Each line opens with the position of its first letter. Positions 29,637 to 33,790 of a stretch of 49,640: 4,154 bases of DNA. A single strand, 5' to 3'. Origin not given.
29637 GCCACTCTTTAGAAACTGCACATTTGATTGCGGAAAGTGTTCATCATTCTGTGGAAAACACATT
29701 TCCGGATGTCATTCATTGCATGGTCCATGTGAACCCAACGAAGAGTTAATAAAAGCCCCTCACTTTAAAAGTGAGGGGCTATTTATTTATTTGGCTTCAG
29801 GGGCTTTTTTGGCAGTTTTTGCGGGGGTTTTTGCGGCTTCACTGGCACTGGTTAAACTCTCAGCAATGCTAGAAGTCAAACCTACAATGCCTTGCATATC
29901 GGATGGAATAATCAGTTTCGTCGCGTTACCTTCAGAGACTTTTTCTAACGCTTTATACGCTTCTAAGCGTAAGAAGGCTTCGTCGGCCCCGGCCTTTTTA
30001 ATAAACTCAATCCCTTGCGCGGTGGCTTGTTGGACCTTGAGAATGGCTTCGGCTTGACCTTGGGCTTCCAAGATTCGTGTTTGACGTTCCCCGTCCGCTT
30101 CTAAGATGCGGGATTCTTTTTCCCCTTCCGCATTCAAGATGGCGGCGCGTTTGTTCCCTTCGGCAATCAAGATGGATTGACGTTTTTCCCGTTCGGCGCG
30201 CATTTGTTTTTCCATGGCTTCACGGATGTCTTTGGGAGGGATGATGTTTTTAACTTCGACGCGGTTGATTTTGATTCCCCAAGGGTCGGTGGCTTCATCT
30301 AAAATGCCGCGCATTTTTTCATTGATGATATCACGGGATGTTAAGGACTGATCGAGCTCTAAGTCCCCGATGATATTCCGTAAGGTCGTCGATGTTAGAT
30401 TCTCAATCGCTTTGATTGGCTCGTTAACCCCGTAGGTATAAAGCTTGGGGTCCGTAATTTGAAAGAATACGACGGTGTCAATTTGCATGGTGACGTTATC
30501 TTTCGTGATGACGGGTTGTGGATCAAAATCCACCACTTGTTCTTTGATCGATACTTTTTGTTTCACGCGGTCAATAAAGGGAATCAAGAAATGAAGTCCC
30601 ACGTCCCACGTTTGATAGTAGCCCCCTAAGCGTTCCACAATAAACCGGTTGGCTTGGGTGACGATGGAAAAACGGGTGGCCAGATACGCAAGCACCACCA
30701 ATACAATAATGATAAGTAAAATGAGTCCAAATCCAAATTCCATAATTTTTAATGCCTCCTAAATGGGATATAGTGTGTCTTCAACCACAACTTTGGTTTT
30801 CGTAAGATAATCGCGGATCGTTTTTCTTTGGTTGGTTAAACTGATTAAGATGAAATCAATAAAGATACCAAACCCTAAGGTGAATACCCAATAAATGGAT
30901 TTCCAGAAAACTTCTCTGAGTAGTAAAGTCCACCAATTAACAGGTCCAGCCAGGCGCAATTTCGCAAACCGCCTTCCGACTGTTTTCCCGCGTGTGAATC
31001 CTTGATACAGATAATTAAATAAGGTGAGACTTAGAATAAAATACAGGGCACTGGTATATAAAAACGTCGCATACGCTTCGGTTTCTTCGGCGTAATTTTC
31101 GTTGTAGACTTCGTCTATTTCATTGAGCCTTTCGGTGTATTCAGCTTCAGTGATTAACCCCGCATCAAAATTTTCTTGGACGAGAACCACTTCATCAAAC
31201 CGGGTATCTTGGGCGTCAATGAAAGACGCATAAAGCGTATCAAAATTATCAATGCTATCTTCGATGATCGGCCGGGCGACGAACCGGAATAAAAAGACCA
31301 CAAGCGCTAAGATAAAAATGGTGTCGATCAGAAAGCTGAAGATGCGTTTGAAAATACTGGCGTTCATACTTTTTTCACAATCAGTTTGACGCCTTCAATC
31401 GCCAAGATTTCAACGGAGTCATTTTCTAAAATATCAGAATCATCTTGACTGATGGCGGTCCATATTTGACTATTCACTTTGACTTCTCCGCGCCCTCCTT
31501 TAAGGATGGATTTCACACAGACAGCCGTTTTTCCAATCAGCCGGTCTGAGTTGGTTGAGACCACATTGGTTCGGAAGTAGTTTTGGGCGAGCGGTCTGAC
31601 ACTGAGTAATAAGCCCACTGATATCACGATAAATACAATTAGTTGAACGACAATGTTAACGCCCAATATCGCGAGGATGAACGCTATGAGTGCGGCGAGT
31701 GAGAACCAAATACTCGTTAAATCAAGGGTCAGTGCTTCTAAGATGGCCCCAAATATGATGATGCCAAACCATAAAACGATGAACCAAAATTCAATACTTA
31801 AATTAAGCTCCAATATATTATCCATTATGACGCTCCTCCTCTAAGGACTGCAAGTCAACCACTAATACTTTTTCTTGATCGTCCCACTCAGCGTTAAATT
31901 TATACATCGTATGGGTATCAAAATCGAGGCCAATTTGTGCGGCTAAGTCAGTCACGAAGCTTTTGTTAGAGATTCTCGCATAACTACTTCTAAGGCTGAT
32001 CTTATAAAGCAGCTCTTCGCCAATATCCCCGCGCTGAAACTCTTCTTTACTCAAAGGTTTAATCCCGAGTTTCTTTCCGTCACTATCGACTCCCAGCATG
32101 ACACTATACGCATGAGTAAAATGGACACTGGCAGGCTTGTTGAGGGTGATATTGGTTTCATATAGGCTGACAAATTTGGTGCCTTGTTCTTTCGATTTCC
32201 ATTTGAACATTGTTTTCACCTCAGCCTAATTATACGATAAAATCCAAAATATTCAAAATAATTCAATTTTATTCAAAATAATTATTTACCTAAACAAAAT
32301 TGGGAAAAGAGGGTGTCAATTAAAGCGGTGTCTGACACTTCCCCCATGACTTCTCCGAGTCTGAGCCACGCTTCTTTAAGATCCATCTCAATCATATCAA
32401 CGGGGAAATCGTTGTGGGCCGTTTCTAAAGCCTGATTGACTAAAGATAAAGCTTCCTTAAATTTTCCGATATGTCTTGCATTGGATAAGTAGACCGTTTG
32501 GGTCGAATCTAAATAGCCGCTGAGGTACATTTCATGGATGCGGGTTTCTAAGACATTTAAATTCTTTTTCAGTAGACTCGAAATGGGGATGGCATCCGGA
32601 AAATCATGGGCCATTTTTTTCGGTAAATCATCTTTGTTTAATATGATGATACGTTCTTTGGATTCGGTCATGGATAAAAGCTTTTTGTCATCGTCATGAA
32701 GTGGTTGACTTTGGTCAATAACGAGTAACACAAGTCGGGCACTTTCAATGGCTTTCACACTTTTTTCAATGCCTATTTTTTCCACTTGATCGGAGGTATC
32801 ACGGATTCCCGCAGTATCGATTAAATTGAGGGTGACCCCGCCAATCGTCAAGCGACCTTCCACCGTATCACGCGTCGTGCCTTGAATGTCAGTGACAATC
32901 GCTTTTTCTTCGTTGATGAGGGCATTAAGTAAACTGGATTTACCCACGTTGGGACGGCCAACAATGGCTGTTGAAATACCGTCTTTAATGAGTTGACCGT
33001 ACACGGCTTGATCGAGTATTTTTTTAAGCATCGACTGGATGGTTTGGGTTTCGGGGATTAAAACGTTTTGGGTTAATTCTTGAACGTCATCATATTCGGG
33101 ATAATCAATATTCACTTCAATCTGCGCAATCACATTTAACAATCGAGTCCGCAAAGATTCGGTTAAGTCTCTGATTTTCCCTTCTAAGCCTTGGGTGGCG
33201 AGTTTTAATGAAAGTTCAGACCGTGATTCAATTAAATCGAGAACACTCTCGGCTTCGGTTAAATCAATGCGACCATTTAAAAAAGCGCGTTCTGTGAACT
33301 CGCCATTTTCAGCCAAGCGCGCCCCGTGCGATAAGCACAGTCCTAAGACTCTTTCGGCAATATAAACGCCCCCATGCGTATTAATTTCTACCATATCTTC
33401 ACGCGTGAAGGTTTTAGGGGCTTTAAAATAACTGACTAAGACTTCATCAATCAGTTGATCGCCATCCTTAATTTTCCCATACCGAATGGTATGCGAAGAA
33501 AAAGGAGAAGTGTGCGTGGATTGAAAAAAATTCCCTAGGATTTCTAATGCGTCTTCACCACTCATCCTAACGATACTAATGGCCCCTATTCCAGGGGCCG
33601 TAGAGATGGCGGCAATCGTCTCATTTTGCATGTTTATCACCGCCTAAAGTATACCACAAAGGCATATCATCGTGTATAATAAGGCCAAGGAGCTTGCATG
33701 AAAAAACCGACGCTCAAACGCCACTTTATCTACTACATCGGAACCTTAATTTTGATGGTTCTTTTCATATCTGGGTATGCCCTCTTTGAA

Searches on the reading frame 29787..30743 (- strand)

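Call 67: search_protein_families(library=pfam, proteins=[window:29787-30743:-], max_evalue=0.001)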
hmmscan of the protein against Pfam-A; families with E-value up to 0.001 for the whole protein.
window:29787-30743:- (318 aa): 1 family
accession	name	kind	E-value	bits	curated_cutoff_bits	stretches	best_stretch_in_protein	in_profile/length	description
PF01145.31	Band_7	-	3.9e-41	141.5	23.6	1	27-197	2-175/176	SPFH domain / Band 7 family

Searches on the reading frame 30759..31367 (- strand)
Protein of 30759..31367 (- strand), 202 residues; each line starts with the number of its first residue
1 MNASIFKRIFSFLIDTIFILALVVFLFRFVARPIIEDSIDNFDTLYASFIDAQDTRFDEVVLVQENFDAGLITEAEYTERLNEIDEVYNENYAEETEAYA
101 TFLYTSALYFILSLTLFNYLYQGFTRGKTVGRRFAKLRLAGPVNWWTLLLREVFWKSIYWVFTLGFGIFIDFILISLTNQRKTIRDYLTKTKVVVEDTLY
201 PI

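Call 67: search_protein_families(library=pfam, proteins=[window:30759-31367:-], max_evalue=0.001)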
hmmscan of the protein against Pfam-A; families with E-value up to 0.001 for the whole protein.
window:30759-31367:- (202 aa): 1 family
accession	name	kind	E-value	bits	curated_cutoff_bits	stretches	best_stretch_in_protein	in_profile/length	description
PF06271.18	RDD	-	1.4e-10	42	24.1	1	3-189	2-136/137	RDD family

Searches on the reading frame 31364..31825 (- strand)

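Call 67: search_protein_families(library=pfam, proteins=[window:31364-31825:-], max_evalue=0.001)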
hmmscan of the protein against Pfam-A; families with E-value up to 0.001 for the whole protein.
window:31364-31825:- (153 aa): 1 family
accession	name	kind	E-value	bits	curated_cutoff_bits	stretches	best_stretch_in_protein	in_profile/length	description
PF01957.25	NfeD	-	1.9e-15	57.2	29.1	1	94-152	2-57/57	NfeD-like C-terminal, partner-binding domain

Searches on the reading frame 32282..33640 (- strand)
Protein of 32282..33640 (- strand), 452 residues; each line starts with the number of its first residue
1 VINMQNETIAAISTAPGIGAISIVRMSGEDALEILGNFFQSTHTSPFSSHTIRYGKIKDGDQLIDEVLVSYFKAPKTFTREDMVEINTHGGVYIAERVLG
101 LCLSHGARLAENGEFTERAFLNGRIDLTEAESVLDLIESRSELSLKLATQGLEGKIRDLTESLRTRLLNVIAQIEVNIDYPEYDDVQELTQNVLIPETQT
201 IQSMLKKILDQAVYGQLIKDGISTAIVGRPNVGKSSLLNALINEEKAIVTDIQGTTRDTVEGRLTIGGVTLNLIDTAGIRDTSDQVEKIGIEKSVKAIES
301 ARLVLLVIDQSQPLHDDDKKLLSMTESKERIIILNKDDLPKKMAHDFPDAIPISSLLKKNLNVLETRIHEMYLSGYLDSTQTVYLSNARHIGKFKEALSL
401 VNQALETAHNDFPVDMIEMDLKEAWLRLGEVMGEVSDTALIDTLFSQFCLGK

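Call 67: search_protein_families(library=pfam, proteins=[window:32282-33640:-], max_evalue=0.001)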
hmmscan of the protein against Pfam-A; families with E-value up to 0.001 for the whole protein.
window:32282-33640:- (452 aa): 7 families
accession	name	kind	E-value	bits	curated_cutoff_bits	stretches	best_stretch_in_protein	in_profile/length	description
PF12631.12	MnmE_helical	-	5.5e-49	167.6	40.1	1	127-449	1-211/211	MnmE helical domain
PF10396.14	TrmE_N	-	5.6e-42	143.1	29.8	1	8-124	1-117/117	GTP-binding protein TrmE N-terminus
PF01926.29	MMR_HSR1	-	1.2e-29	103.2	21.9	1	224-336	2-113/113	50S ribosome-binding GTPase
PF02421.24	FeoB_N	-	4.3e-10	39.8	27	1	224-338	3-116/156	Ferrous iron transport protein B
PF04548.22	AIG1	-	2.6e-06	27.4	27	1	226-324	5-106/212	AIG1 family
PF00350.29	Dynamin_N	-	5.3e-06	27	27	0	225-260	2-36/168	Dynamin family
PF03193.22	RsgA_GTPase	-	8.6e-05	22.9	30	0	218-279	104-168/174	RsgA GTPase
